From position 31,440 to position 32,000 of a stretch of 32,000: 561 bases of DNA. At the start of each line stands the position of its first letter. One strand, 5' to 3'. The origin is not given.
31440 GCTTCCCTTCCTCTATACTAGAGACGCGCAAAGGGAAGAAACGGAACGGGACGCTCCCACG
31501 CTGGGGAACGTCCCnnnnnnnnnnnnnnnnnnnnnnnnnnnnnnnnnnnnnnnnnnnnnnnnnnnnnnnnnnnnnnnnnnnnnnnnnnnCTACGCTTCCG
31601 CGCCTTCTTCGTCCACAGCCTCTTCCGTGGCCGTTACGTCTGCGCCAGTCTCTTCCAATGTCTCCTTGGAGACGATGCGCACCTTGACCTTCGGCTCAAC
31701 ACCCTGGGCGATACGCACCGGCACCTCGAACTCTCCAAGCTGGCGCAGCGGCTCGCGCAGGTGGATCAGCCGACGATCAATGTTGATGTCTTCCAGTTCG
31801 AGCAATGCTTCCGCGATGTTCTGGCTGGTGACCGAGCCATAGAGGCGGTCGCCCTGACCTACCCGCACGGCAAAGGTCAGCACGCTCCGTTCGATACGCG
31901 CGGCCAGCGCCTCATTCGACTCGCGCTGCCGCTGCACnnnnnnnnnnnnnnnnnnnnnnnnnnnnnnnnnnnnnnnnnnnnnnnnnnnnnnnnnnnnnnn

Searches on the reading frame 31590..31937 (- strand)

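Call 67: search_protein_families(library=pfam, proteins=[window:31590-31937:-], max_evalue=0.01)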
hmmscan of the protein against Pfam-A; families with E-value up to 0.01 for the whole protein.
window:31590-31937:- (115 aa): 1 family
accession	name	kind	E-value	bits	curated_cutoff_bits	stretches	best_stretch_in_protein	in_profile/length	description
PF03948.19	Ribosomal_L9_C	-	8.8e-23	81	23.2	1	8-89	3-85/86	Ribosomal protein L9, C-terminal domain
